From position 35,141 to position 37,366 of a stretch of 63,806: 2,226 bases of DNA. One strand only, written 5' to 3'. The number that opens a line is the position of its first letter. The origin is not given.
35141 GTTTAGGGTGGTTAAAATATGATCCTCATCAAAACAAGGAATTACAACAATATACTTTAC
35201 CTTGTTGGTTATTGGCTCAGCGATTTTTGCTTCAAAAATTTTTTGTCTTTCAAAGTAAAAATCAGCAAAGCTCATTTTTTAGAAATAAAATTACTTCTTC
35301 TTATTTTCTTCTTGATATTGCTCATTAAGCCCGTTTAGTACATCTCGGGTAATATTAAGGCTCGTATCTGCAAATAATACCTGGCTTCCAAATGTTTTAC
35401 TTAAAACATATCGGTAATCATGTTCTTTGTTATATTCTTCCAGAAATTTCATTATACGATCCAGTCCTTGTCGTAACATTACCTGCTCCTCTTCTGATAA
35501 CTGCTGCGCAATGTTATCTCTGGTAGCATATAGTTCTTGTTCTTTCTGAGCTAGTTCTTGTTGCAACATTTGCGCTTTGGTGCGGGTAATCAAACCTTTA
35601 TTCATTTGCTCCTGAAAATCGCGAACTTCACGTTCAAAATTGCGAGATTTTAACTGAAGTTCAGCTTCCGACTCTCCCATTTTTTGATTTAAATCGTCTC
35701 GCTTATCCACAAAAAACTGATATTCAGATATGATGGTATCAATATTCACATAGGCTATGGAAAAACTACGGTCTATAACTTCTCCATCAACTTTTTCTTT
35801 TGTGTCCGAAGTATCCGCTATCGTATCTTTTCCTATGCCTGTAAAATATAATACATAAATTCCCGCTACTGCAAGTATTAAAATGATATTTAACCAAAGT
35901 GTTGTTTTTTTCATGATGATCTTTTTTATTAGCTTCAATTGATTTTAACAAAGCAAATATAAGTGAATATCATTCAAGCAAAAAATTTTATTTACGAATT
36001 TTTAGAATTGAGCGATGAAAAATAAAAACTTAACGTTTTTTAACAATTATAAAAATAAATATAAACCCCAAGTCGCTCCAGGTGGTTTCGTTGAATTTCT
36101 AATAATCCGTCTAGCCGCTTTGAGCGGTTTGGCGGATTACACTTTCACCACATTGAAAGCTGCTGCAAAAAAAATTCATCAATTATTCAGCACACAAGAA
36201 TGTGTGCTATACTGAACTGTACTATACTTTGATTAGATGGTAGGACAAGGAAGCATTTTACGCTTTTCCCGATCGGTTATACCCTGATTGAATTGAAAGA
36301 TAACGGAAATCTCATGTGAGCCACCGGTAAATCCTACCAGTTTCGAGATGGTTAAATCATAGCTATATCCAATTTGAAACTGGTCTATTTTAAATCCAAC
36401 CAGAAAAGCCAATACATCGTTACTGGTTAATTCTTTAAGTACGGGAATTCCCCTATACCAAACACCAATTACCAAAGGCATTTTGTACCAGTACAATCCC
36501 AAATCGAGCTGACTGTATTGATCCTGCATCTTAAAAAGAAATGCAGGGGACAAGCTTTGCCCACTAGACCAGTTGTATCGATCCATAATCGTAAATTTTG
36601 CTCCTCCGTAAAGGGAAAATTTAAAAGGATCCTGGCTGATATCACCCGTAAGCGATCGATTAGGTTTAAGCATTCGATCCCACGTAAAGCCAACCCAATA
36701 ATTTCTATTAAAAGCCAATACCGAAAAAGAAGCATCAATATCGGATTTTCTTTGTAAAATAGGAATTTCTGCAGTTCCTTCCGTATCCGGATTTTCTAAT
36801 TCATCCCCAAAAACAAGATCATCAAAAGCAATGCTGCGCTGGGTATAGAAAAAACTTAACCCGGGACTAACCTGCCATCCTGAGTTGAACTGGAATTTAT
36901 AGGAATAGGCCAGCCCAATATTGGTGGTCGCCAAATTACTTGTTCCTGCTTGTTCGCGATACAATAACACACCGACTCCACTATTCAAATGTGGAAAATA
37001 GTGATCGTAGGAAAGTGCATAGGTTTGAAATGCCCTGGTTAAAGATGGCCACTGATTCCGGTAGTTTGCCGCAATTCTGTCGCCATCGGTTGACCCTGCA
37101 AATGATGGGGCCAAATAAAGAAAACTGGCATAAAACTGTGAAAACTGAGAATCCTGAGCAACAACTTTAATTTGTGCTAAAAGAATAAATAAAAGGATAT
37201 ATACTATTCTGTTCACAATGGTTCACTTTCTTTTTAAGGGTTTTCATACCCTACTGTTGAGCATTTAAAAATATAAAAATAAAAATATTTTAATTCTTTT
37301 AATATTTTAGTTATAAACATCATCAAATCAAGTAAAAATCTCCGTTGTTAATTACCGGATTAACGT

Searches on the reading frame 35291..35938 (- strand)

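Call 67: search_protein_families(library=pfam, proteins=[window:35291-35938:-], max_evalue=0.00001)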
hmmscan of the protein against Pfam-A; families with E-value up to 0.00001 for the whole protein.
window:35291-35938:- (215 aa): 1 family
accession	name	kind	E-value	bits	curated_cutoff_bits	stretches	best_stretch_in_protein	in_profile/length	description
PF03938.19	OmpH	-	1.5e-21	77.5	32.4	1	61-204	2-141/141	Outer membrane protein (OmpH-like)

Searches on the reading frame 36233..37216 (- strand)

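Call 67: search_protein_families(library=pfam, proteins=[window:36233-37216:-], max_evalue=0.00001)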
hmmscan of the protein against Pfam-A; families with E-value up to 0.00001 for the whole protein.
window:36233-37216:- (327 aa): 1 family
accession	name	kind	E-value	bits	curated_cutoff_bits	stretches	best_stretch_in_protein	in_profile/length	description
PF11751.14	PorP_SprF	-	2.1e-64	218.2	22.3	1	20-307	4-273/273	Type IX secretion system membrane protein PorP/SprF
